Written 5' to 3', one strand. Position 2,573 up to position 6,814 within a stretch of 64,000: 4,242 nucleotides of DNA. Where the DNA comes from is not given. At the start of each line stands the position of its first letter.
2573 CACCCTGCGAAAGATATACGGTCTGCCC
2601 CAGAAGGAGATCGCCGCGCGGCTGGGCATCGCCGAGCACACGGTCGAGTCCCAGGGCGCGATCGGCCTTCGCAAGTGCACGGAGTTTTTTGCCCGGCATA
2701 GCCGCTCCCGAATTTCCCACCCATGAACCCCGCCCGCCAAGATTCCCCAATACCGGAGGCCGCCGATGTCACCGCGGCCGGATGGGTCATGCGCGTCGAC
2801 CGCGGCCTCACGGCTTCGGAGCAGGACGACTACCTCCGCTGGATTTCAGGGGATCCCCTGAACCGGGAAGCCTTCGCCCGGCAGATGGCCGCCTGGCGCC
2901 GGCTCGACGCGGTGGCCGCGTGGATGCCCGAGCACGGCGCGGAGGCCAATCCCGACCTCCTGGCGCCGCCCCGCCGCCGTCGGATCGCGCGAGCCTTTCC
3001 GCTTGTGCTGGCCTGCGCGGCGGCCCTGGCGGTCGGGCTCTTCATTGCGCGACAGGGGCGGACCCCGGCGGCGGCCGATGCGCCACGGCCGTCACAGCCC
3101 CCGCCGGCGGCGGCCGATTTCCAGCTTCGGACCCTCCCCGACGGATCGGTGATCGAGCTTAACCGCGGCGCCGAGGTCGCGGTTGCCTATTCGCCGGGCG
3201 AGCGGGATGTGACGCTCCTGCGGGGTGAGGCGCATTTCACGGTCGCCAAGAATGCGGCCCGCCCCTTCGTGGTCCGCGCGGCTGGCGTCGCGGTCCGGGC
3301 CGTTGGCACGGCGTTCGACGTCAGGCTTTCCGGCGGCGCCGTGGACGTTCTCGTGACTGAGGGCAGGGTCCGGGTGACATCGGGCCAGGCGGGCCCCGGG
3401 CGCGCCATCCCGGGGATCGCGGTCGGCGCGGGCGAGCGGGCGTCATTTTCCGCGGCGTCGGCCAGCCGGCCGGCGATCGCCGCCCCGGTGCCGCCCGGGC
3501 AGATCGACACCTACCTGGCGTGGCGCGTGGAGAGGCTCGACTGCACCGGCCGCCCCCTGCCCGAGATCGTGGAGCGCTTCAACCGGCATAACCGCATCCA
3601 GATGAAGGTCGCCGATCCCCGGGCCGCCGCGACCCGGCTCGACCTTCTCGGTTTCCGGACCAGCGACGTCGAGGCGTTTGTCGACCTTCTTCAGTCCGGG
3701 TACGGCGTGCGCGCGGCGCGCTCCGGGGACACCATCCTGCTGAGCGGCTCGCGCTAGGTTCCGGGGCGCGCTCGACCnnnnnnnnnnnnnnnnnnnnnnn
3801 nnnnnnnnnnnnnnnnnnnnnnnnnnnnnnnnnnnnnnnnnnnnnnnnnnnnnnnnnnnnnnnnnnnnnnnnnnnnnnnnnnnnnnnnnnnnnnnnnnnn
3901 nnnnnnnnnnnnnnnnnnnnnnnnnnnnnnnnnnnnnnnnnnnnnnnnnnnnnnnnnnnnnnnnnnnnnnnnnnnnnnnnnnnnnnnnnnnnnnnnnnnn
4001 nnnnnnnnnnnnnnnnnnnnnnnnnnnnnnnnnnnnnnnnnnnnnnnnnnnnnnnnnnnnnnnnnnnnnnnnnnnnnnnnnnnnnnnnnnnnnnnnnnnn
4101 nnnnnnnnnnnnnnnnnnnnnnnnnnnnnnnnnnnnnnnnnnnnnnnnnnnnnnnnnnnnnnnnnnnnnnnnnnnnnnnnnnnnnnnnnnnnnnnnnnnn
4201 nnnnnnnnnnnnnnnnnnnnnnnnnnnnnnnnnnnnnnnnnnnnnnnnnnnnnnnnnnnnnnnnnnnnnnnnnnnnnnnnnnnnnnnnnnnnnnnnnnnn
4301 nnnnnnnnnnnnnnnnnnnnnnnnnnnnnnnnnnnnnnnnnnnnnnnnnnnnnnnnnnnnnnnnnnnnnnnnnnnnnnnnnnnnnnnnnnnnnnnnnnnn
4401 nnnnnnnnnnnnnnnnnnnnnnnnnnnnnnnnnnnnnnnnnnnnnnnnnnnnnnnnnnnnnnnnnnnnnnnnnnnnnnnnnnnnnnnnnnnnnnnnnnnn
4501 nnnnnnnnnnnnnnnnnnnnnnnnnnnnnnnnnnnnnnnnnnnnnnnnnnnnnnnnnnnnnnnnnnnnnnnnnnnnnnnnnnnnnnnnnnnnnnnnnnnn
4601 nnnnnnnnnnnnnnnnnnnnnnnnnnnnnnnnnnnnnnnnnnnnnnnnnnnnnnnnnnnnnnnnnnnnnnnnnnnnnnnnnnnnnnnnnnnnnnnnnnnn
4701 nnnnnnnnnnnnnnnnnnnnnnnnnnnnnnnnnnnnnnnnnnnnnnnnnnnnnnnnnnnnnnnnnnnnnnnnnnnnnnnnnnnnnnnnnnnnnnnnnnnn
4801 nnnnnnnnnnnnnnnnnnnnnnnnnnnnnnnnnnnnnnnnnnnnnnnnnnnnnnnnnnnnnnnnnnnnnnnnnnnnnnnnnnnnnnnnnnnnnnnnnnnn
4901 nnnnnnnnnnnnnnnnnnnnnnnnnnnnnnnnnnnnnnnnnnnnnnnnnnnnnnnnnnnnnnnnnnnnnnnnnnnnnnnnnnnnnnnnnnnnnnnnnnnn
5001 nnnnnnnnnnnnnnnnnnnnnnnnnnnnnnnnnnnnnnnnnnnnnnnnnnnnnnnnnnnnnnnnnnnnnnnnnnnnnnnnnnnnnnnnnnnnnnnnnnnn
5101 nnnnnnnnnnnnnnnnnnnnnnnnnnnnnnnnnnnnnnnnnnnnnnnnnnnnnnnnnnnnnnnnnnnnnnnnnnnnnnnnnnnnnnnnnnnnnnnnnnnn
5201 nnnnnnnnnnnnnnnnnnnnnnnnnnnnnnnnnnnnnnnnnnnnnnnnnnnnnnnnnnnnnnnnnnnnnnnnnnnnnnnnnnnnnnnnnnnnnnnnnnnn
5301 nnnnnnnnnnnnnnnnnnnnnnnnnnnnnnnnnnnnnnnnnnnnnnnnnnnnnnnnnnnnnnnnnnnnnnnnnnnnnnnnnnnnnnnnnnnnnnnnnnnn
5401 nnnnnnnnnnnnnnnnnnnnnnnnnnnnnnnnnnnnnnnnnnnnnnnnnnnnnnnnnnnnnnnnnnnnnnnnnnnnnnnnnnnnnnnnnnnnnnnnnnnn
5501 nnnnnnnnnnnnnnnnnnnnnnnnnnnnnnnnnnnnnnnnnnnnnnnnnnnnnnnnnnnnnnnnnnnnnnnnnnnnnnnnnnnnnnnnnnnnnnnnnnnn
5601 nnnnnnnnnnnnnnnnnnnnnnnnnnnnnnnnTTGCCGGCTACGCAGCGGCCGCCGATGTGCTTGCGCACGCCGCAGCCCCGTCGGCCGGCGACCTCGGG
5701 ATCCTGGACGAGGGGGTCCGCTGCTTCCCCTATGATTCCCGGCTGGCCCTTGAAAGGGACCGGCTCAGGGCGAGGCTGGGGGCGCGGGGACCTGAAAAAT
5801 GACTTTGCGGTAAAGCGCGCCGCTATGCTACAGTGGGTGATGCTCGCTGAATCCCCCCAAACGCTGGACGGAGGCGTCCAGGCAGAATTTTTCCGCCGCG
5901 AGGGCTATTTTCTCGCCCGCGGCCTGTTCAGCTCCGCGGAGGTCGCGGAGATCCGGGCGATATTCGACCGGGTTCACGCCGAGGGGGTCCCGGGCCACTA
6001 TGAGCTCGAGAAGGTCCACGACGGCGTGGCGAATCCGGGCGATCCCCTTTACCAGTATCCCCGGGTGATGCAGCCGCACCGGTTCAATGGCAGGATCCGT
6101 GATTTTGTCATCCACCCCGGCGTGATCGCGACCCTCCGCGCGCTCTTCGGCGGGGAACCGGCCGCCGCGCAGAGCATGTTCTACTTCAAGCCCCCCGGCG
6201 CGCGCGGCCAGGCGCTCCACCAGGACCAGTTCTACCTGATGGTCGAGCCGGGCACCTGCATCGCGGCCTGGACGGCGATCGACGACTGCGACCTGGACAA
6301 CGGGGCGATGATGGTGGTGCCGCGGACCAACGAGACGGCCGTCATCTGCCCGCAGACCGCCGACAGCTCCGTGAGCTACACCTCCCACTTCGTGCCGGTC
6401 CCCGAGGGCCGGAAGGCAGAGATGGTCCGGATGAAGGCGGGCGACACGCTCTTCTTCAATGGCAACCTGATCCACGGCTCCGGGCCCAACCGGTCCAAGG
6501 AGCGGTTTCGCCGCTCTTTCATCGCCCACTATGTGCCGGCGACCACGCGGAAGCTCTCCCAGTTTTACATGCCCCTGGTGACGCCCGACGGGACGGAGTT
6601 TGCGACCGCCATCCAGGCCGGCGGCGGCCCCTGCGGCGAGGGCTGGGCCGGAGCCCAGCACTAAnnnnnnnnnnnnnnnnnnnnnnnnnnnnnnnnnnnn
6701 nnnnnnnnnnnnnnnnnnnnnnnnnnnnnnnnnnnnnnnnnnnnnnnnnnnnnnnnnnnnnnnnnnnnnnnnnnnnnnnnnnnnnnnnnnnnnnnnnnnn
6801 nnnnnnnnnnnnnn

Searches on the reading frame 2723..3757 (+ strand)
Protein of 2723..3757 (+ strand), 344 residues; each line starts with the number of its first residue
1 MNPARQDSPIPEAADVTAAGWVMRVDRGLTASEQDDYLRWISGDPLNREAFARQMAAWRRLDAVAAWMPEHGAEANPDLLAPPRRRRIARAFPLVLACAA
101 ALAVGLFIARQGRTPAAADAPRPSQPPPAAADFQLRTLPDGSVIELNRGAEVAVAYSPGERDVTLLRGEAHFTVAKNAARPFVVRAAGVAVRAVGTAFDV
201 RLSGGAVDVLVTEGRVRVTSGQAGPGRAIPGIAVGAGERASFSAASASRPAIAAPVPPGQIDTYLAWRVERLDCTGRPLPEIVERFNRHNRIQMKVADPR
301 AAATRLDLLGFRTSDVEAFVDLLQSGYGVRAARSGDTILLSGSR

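Call 27: search_protein_families(library=pfam, proteins=[window:2723-3757:+], max_evalue=0.0001)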
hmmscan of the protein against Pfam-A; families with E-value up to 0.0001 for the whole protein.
window:2723-3757:+ (344 aa): 2 families
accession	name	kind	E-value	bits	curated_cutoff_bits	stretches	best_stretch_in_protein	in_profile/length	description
PF04773.18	FecR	-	1.5e-17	64.2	24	1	137-217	14-97/97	FecR protein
PF16220.10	DUF4880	-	9.1e-06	25.9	25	1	18-53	3-39/43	Domain of unknown function (DUF4880)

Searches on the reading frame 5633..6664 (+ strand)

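Call 27: search_protein_families(library=pfam, proteins=[window:5633-6664:+], max_evalue=0.0001)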
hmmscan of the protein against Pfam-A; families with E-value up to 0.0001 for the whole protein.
window:5633-6664:+ (343 aa): 1 family
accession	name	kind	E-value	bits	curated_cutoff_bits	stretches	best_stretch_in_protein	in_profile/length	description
PF05721.19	PhyH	-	3.9e-31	109.4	22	1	87-294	1-212/213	Phytanoyl-CoA dioxygenase (PhyH)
